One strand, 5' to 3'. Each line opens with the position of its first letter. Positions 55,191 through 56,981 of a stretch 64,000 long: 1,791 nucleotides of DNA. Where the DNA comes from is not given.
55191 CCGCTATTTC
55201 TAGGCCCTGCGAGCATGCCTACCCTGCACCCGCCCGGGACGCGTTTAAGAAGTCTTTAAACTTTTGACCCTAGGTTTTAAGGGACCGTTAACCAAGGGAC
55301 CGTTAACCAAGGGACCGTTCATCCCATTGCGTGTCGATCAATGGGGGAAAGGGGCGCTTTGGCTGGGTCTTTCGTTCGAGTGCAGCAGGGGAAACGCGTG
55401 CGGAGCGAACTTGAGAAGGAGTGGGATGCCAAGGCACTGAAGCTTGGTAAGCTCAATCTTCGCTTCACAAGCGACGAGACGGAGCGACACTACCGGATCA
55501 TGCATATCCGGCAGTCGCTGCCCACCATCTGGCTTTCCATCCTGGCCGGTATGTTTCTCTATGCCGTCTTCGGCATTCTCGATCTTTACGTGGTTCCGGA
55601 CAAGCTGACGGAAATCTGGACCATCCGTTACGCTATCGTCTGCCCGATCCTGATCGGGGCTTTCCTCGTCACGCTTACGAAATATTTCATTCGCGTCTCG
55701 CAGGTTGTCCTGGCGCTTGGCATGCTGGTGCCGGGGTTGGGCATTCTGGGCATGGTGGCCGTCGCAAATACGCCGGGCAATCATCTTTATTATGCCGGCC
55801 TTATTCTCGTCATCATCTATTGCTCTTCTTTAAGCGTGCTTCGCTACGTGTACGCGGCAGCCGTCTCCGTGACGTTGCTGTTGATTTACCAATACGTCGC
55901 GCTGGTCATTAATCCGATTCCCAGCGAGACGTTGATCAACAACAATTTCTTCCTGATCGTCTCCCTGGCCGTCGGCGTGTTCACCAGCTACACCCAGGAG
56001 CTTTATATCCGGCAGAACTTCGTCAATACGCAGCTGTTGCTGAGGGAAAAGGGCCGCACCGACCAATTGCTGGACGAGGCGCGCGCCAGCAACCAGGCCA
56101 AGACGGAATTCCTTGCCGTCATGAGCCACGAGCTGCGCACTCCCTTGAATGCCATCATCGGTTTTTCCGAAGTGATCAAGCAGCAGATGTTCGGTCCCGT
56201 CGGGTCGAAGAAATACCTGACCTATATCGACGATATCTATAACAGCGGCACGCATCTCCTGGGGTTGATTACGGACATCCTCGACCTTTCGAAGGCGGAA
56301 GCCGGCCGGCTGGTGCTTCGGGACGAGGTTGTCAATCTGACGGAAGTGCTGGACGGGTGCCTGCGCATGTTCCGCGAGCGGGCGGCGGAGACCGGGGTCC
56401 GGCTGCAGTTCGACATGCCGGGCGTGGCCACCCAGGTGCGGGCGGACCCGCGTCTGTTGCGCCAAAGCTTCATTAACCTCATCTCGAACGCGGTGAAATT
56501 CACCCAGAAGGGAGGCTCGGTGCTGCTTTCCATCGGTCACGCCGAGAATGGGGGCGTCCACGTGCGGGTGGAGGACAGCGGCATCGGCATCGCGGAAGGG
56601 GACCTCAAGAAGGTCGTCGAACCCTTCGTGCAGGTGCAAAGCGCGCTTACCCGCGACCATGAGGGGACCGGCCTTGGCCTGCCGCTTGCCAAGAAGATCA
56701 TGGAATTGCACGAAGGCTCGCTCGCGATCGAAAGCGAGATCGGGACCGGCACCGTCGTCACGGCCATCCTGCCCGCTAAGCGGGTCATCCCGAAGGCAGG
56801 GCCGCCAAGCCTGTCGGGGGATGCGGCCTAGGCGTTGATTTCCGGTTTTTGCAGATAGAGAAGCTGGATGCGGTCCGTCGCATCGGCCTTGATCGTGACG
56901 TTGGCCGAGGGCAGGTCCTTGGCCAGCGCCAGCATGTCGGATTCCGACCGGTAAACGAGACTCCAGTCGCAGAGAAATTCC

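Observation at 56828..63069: c-di-GMP-type PilZ receptor fused to a SAM methyltransferase, directly downstream of a nine-PAS hybrid kinase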

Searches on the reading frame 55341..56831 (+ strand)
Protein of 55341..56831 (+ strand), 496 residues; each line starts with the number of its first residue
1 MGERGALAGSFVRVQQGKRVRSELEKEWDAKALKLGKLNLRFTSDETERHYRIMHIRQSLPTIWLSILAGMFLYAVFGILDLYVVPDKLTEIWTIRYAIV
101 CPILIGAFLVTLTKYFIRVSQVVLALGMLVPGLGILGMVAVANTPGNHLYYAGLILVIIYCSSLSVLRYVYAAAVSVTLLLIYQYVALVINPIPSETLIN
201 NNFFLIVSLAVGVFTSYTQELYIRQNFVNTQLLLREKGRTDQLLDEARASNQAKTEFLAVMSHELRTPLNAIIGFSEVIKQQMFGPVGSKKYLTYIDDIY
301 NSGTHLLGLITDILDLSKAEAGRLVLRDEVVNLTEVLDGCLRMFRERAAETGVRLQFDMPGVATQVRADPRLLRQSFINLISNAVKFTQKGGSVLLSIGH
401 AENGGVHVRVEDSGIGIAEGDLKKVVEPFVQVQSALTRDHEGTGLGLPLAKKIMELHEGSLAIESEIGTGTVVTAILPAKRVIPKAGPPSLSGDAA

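Call 3: search_protein_families(library=pfam, proteins=[window:55341-56831:+], max_evalue=0.01)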
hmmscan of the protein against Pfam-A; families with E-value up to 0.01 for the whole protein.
window:55341-56831:+ (496 aa): 3 families
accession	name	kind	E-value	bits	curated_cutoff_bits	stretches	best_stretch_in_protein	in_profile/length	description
PF02518.31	HATPase_c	-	1.1e-25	90.6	26.4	1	369-480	2-110/111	Histidine kinase-, DNA gyrase B-, and HSP90-like ATPase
PF00512.31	HisKA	-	5.6e-18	65.2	26.9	1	253-322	1-66/66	His Kinase A (phospho-acceptor) domain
PF13581.12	HATPase_c_2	-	0.0018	18.7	27.4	1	381-458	40-113/127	Histidine kinase-like ATPase domain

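Call 4: search_protein_families(library=ncbifam, proteins=[window:55341-56831:+], max_evalue=0.01)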
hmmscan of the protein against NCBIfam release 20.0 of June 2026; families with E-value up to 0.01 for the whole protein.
window:55341-56831:+ (496 aa): 81 families (the best 25 are shown)
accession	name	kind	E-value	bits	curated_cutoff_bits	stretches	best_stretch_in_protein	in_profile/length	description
NF038297.2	hybrid_HK_HrmK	equivalog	1.7e-61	208.6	725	1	242-481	223-459/607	hybrid histidine kinase/response regulator HrmK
NF041593.1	histid_kinase_PdhS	equivalog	1.3e-59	202.1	2000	1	245-483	794-1039/1041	cell-division control histidine kinase PdhS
TIGR02956.1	TMAO_torS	equivalog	1.8e-58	198.5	676.5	1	218-479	433-682/967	TMAO reductase system sensor histidine kinase/response regulator TorS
NF050805.1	CellDivHKDivJCaul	equivalog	1.3e-57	195.2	1000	1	240-479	284-520/531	cell cycle sensor histidine kinase DivJ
NF041947.1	LuxQ_Vibrio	equivalog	6.2e-57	193.1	1200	1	244-482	462-699/843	quorum-sensing autoinducer 2 sensor kinase/phosphatase LuxQ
NF046044.1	PnpS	equivalog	1.6e-53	182.1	400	1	246-478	162-390/390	two-component system histidine kinase PnpS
NF047874.1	MASE3_PAS_HK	subfamily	3e-50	171.7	560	1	240-482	384-628/655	MASE3 domain-containing sensor histidine kinase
NF008318.0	PRK11107.1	equivalog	7.2e-49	166.6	890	1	247-475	286-514/920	two-component sensor histidine kinase BarA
TIGR02966.1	phoR_proteo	equivalog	8.1e-49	166.4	334.2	1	248-476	108-332/333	phosphate regulon sensor histidine kinase PhoR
NF011874.0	PRK15347.1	equivalog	1.2e-45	155.9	852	1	239-484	380-619/921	two component system sensor kinase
NF008302.0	PRK11091.1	equivalog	4.2e-43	147.6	838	1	245-482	274-508/779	aerobic respiration two-component sensor histidine kinase ArcB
NF033092.0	HK_WalK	equivalog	2.8e-42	145.1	725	1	249-478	367-593/594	cell wall metabolism sensor histidine kinase WalK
NF008543.0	PRK11466.1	equivalog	1.5e-40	138.9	982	1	244-482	434-665/914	TMAO reductase system sensor histidine kinase/response regulator TorS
NF008099.0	PRK10841.1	equivalog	2.6e-40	138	920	1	244-478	460-689/949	two-component system sensor histidine kinase RcsC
NF045901.1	HisKinLetSLeg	equivalog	2.5e-39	135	1650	1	248-475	285-514/906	two-component system sensor histidine kinase LetS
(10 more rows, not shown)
